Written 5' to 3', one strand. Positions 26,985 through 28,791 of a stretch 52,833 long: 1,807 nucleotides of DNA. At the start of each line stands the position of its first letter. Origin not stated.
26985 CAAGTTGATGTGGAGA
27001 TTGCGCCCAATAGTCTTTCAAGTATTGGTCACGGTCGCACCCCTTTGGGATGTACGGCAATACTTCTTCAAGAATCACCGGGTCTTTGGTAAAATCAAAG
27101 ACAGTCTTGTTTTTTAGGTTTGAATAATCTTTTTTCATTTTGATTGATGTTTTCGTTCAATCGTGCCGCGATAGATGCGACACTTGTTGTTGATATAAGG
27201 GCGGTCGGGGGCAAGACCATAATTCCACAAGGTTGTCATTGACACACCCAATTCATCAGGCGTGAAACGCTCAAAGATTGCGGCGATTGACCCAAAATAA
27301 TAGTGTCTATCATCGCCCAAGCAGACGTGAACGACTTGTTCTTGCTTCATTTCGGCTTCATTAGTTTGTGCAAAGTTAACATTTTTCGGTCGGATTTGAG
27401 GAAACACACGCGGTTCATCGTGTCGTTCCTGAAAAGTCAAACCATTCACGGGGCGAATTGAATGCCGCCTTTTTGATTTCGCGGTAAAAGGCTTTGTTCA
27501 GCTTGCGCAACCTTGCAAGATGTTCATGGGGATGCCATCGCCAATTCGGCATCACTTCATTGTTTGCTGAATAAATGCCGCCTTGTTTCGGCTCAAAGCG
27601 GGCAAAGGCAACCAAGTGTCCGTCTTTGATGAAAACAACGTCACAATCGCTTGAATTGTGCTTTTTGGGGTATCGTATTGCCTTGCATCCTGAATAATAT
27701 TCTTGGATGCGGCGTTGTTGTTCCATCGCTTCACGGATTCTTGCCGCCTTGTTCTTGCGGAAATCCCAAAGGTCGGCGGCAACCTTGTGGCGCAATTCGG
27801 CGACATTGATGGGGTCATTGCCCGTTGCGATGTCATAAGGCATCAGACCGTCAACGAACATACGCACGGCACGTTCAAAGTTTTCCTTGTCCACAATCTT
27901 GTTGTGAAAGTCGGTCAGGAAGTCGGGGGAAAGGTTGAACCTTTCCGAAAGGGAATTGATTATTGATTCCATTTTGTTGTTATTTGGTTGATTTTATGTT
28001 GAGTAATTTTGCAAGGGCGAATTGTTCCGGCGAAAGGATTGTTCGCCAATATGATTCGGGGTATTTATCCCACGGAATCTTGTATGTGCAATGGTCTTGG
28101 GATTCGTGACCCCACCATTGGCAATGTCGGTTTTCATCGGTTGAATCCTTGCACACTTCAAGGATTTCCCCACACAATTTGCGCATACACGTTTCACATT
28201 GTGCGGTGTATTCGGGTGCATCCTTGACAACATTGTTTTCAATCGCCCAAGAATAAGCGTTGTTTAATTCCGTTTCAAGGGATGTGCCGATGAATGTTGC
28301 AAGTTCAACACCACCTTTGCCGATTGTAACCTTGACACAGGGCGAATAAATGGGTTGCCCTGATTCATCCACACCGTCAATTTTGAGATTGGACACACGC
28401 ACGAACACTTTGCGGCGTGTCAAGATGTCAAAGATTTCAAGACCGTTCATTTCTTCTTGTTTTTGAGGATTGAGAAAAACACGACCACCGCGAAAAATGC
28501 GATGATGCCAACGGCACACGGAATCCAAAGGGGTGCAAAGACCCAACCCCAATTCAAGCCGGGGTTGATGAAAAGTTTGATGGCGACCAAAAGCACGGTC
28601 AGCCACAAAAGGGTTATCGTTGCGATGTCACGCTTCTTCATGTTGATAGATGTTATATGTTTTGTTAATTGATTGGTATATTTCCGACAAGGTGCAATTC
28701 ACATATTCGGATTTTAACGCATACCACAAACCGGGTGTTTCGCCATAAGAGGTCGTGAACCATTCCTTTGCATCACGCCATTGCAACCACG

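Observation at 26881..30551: Ten-gene opposite-strand island of unknown function inserted in the middle of the head module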

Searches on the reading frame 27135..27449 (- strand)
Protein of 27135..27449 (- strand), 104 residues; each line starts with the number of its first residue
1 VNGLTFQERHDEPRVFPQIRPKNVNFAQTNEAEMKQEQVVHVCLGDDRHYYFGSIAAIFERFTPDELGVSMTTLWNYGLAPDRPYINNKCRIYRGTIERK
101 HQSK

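Call 3: search_protein_families(library=pfam, max_evalue=0.1, proteins=[window:27135-27449:-])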
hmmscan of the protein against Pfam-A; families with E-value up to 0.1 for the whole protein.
window:27135-27449:- (104 aa): 0 families

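Call 4: search_protein_families(library=phrogs, max_evalue=0.1, proteins=[window:27135-27449:-])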
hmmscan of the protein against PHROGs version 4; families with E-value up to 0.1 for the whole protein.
window:27135-27449:- (104 aa): 1 family
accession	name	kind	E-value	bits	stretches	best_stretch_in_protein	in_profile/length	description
phrog_10608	-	unknown function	7.1e-21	75.2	1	34-104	2-77/81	-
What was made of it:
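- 27135..27350 (-): i02, 71 aa, a small soft-core protein of unknown function (K+R 10, D+E 8); matches phrog_10608. PHROG hit at 7e-21, function unknown (call 4).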

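Call 10: search_protein_families(library=padloc, max_evalue=0.1, proteins=[window:27135-27449:-])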
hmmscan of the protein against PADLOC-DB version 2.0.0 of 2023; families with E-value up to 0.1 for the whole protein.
window:27135-27449:- (104 aa): 0 families

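Call 11: search_protein_families(library=ncbifam, max_evalue=0.1, proteins=[window:27135-27449:-])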
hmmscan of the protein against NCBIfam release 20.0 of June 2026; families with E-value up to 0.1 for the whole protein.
window:27135-27449:- (104 aa): 0 families

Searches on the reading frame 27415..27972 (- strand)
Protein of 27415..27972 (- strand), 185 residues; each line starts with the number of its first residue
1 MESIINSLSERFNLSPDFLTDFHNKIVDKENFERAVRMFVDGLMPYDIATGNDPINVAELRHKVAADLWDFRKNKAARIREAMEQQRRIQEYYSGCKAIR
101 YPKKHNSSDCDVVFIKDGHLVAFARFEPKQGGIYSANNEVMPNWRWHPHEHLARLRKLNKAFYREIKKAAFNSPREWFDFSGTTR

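Call 3: search_protein_families(library=pfam, max_evalue=0.1, proteins=[window:27415-27972:-])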
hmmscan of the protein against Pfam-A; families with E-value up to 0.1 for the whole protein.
window:27415-27972:- (185 aa): 1 family
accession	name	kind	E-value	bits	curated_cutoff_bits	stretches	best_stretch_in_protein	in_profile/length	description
PF02918.20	Pertussis_S2S3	-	0.019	15.3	27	1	89-133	10-53/109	Pertussis toxin, subunit 2 and 3, C-terminal domain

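Call 4: search_protein_families(library=phrogs, max_evalue=0.1, proteins=[window:27415-27972:-])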
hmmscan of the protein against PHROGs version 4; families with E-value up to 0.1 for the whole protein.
window:27415-27972:- (185 aa): 0 families

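Call 10: search_protein_families(library=padloc, max_evalue=0.1, proteins=[window:27415-27972:-])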
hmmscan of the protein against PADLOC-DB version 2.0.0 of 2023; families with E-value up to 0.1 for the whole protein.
window:27415-27972:- (185 aa): 0 families

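Call 11: search_protein_families(library=ncbifam, max_evalue=0.1, proteins=[window:27415-27972:-])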
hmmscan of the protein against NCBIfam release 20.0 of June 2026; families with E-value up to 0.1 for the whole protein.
window:27415-27972:- (185 aa): 0 families

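Call 24: find_homologous_proteins(query=window:27415-27972:-, max_evalue=0.001)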
Query window:27415-27972:- (185 aa): 177 proteins with E <= 0.001 among 213 candidates; the best 120 are listed.
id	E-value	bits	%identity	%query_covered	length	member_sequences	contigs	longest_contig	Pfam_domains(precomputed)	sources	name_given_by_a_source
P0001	5.4e-112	390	91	100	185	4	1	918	-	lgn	-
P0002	2.2e-103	362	86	100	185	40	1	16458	-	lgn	-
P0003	5.8e-97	341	81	100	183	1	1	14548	-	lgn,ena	-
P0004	2.1e-93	329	78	100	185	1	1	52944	-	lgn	-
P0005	7.3e-93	328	77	99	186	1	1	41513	-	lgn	-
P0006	2.6e-92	326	77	99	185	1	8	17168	-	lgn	-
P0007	5.5e-92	325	78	100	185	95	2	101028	-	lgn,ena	-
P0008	1.1e-91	324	77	100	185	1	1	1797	-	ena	-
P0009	1.5e-91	323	78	99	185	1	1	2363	-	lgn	-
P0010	1.6e-91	323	76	99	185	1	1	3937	-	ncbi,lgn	-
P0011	4.4e-91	322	77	99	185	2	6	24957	-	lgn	-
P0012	2.5e-90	319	77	100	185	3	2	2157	-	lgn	-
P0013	1.2e-89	317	74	99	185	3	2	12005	-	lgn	-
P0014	1.9e-89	316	76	100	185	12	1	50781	-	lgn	-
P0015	2.5e-89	316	75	100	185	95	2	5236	-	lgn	-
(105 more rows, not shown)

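Call 27: search_solved_structures(query=A2, max_evalue=10)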
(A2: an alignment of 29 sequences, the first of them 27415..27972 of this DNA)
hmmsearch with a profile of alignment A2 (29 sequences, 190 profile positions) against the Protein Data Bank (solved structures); distinct sequences matched with E-value up to 10: 1.
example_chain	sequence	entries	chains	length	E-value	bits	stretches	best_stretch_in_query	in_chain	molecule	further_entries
9had_C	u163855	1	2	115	0.34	13.7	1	17-92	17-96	DerF21_binder10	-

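Call 32: predict_structure(alignment_id=A2)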
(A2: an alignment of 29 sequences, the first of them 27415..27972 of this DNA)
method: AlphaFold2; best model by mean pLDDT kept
length: 185 residues; sequences in the alignment: 29
mean_pLDDT: 89.4   pTM: 0.59
mean pLDDT of the five models: 89.4, 89.3, 88.4, 88.2, 86.7
residues with pLDDT >= 90: 120; 70-90: 58; 50-70: 5; < 50: 2
segments of 3 or more residues with pLDDT < 50: none
pLDDT, mean of each block of 10 residues (from residue 1): 93 95 95 95 89 93 88 83 88 94 76 95 85 90 90 92 95 92 56
secondary structure, 60 per line:
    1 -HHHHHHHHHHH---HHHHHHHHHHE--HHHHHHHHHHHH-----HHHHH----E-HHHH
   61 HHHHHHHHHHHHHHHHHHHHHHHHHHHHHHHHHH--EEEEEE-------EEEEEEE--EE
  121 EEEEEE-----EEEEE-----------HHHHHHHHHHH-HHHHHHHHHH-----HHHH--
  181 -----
elements in order: H2-12 H16-25 H29-40 H46-50 H57-94 E97-102 E110-116 E119-126 E132-136 H148-158 H160-169 H175-178
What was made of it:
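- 27415..27972 (-): i03, 185 aa, a soft-core orphan protein with a confident predicted structure that matches nothing known. AF2 pLDDT 89 (call 32).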

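Call 34: fold_search(model_id=the predicted structure, library=pdb)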
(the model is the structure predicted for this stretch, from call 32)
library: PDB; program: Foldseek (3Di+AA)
matches with E <= 10: 241; with E <= 0.001: 0
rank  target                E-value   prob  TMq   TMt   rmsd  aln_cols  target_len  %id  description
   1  8ain_B                3.9e-01  0.44  0.17  0.28  12.7        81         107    9  MCUGI SAUNG complex (released 2023-06-21)
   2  7emf_0                4.4e-01  0.06  0.15  0.11  16.9       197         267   11  Human Mediator (deletion of MED1-IDR) in a Tail-extended conformation (released 2021-05-05)
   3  5kph_MODEL_1_A        5.9e-01  0.23  0.15  0.25  11.3        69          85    4  Solution NMR Structure of Denovo Beta Sheet Design Protein, Northeast Structural Genomics Consortium (NESG) Ta (released 2016-09-28)
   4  7bxt_M                6.6e-01  0.11  0.18  0.17  20.9       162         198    9  The cryo-EM structure of CENP-A nucleosome in complex with CENP-C peptide and CENP-N N-terminal domain (released 2021-02-10)
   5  9e3j_B                7.4e-01  0.12  0.12  0.12  11.6        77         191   18  Cryo EM structure of pertussis toxin in complex with neutralizing Fab PERT-171 (released 2025-10-29)
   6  9e3j_C                1.1e+00  0.23  0.16  0.26   9.9        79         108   22  Cryo EM structure of pertussis toxin in complex with neutralizing Fab PERT-171 (released 2025-10-29)
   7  2ivn                  1.1e+00  0.10  0.12  0.08   8.7        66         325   17  Structure of UP1 protein (released 2007-07-31)
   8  7ena_c                1.1e+00  0.08  0.20  0.16  16.1       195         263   12  TFIID-based PIC-Mediator holo-complex in pre-assembled state (pre-hPIC-MED) (released 2021-05-26)
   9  7enc_c                1.3e+00  0.08  0.18  0.14  16.2       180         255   12  TFIID-based PIC-Mediator holo-complex in fully-assembled state (hPIC-MED) (released 2021-05-26)
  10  7nvr_p                1.3e+00  0.08  0.17  0.19  13.4       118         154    8  Human Mediator with RNA Polymerase II Pre-initiation complex (released 2021-05-05)
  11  8ond_B                1.4e+00  0.38  0.16  0.09   4.1        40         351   15  Structure of the C-terminal domains of the Bdellovibrio bacteriovorus Bd2133 fibre (released 2023-10-25)
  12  5oe9_C                1.5e+00  0.06  0.11  0.06  13.2        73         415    8  Structure of large terminase from the thermophilic bacteriophage D6E in complex with sulfate (Crystal form 2) (released 2017-10-11)
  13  9mr7_B                1.7e+00  0.08  0.13  0.12  12.2        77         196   19  Genetiocally detoxified pertussis toxin in complex with hu1B7 Fab and hu11E6 Fab (released 2025-04-16)
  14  4x7r_A                1.7e+00  0.06  0.17  0.07  16.4       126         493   15  Crystal structure of S. aureus TarM G117R mutant in complex with Fondaparinux, alpha-GlcNAc-glycerol and UDP (released 2015-02-25)
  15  6zvz_A                1.8e+00  0.04  0.12  0.08  14.6        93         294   19  Connectase MJ0548 from Methanocaldococcus jannaschii (released 2021-06-09)
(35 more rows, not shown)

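Call 37: fold_search(model_id=the predicted structure, library=viral)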
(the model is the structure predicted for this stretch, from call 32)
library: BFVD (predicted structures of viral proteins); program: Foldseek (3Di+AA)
matches with E <= 10: 795; with E <= 0.001: 0
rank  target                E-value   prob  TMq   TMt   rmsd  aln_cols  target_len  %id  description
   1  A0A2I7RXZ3            7.5e-02  0.44  0.27  0.23  15.9       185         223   14  (no name in the UniProt tables at hand)
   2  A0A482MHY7            1.0e-01  0.41  0.18  0.19  13.6       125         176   13  SWIM-type domain-containing protein [Nodularia phage vB_NspS-kac65v161]
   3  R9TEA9                1.3e-01  0.80  0.23  0.45   4.9        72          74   19  Uncharacterized protein [Vibrio phage nt-1]
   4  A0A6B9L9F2            1.4e-01  0.33  0.21  0.22  19.7       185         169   14  Uncharacterized protein [Flavobacterium phage vB_FspM_lotta8-1]
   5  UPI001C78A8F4         1.6e-01  0.57  0.16  0.37   4.8        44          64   16  (no name look-up for this kind of identifier)
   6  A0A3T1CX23            1.9e-01  0.15  0.18  0.16  23.1       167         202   14  Uncharacterized protein [Acanthamoeba castellanii medusavirus J1]
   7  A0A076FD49            2.4e-01  0.96  0.27  0.26   4.0        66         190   11  Uncharacterized protein [Penaeus monodon nudivirus]
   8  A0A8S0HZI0            2.9e-01  0.33  0.20  0.24  10.0       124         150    9  (no name in the UniProt tables at hand)
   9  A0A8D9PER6            2.9e-01  0.18  0.19  0.24  17.8       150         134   11  Uncharacterized protein [Bacteriophage sp.]
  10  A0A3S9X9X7            3.6e-01  0.21  0.18  0.29  15.5       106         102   13  (no name in the UniProt tables at hand)
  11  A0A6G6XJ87            4.6e-01  0.12  0.18  0.21  15.6       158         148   15  Uncharacterized protein [Gordonia phage Skog]
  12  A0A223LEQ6            4.9e-01  0.30  0.26  0.23  15.7       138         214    9  Uncharacterized protein [Bacillus phage PBS1]
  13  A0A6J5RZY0            5.5e-01  0.21  0.17  0.33  12.4        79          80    9  Uncharacterized protein [uncultured Caudovirales phage]
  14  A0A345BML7            5.5e-01  0.10  0.17  0.18  15.7       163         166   14  (no name in the UniProt tables at hand)
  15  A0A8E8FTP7            5.8e-01  0.14  0.19  0.15  17.8       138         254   15  ORF4 [Bemisia tabaci negevirus 1]
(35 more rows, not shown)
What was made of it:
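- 27415..27972 (-): Foldseek against PDB and BFVD gave nothing (calls 34, 37).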

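Call 45: search_dna_similar(query=window:27415-27972:-, collection=phages, mode=protein, max_evalue=0.001, max_rows=30)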
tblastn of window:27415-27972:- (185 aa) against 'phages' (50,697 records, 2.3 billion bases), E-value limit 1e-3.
No match.
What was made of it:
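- Tried and rejected: No match (call 45).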

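Call 79: search_protein_representatives(alignment_id=A2)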
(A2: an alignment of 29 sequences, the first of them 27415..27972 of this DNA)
Query: 29 sequences, 190 profile positions. Proteins with E-value up to 0.001 (for the whole library): 61; up to 1e-10: 47; up to 1e-30: 26. The best 61 are listed.
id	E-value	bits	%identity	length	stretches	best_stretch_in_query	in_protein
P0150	7.6e-77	273.5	-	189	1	3-186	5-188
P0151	8.1e-65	234.3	-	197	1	1-188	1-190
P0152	2.3e-64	232.8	-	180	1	1-141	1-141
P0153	8.4e-56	204.9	-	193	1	1-188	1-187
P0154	3.7e-54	199.5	-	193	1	5-188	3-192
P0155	1.6e-53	197.4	-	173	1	5-181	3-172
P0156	4.4e-49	182.9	-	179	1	7-184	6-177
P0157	7.2e-47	175.7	-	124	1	84-174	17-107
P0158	1.3e-46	174.9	-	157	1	4-110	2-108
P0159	1.9e-45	171.1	-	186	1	13-187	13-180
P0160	1.8e-44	167.9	-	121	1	96-187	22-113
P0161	1.7e-43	164.7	-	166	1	42-144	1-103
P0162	8.7e-42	159.1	-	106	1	4-105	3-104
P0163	1.3e-41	158.6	-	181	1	4-116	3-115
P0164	2.8e-41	157.5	-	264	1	3-187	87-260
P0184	3.0e-24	102.0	-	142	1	73-180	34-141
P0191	1.8e-15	73.3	-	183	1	9-143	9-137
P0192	6.5e-15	71.5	-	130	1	5-71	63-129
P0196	5.9e-11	58.6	-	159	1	3-107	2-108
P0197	1.5e-10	57.3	-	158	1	3-43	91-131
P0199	5.5e-10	55.4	-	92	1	6-73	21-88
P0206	2.1e-05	40.5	-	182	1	27-141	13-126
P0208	9.0e-05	38.4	-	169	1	4-169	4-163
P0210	3.0e-04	36.7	-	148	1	137-166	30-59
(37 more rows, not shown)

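Call 80: search_protein_families(library=pfam, max_evalue=0.01, proteins=[P0164, P0197, P0192, P0206, P0208, P0210, P0184, P0191, P0196, P0199])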
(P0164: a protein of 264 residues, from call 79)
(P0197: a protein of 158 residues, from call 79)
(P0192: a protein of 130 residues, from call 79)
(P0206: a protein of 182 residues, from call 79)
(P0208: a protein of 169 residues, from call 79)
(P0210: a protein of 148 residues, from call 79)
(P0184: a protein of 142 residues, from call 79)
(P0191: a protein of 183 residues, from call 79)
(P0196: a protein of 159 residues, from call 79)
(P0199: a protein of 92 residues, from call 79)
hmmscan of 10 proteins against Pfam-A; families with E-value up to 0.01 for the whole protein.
P0164 (264 aa): 0 families

P0197 (158 aa): 0 families

P0192 (130 aa): 0 families

P0206 (182 aa): 0 families

P0208 (169 aa): 0 families

P0210 (148 aa): 1 family
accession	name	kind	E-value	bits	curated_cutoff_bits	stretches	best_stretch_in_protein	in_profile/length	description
PF04463.17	2-thiour_desulf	-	5.1e-06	27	34.7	1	3-35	1-36/141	2-thiouracil desulfurase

P0184 (142 aa): 0 families

P0191 (183 aa): 0 families

P0196 (159 aa): 0 families

P0199 (92 aa): 0 families

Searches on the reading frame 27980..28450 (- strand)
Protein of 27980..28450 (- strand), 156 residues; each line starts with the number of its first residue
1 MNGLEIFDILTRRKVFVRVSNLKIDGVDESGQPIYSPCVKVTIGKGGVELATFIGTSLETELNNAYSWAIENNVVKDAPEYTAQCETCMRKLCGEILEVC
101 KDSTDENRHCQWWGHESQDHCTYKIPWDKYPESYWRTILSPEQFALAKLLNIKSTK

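Call 3: search_protein_families(library=pfam, max_evalue=0.1, proteins=[window:27980-28450:-])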
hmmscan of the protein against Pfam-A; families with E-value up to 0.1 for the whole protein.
window:27980-28450:- (156 aa): 1 family
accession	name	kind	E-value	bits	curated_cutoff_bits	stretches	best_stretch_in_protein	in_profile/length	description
PF23621.1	BP74_N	-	0.048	13.9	27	1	60-112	51-103/114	BP74 N-terminal domain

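Call 4: search_protein_families(library=phrogs, max_evalue=0.1, proteins=[window:27980-28450:-])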
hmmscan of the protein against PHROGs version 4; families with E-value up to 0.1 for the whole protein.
window:27980-28450:- (156 aa): 0 families

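Call 10: search_protein_families(library=padloc, max_evalue=0.1, proteins=[window:27980-28450:-])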
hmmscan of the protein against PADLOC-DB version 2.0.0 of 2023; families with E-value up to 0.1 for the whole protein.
window:27980-28450:- (156 aa): 0 families

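Call 11: search_protein_families(library=ncbifam, max_evalue=0.1, proteins=[window:27980-28450:-])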
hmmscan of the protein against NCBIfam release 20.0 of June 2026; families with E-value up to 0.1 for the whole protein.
window:27980-28450:- (156 aa): 0 families

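Call 96: find_related_loci(query=window:27980-28450:-, collection=viral_contigs, flank=5000)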
Query window:27980-28450:- (156 aa) in viral_contigs; peptide patterns used: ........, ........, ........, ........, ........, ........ (x = any residue, [..] = any of these).
94 stretches matched a pattern, but none encodes a relative of the query by tblastn (E <= 1e-3).

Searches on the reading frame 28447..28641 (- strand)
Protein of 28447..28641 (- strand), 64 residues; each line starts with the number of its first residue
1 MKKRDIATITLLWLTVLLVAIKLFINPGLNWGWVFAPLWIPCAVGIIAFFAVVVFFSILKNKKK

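Call 3: search_protein_families(library=pfam, max_evalue=0.1, proteins=[window:28447-28641:-])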
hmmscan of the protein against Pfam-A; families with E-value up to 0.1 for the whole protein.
window:28447-28641:- (64 aa): 0 families

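Call 4: search_protein_families(library=phrogs, max_evalue=0.1, proteins=[window:28447-28641:-])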
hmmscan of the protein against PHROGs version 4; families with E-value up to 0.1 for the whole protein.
window:28447-28641:- (64 aa): 1 family
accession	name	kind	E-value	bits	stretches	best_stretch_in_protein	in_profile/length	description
phrog_1374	-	unknown function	2.9e-07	31.2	1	11-60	19-68/89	-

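Call 10: search_protein_families(library=padloc, max_evalue=0.1, proteins=[window:28447-28641:-])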
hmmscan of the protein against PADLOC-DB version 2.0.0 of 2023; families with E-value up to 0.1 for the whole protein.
window:28447-28641:- (64 aa): 0 families

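Call 11: search_protein_families(library=ncbifam, max_evalue=0.1, proteins=[window:28447-28641:-])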
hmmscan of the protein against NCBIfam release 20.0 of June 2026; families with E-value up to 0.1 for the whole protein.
window:28447-28641:- (64 aa): 0 families
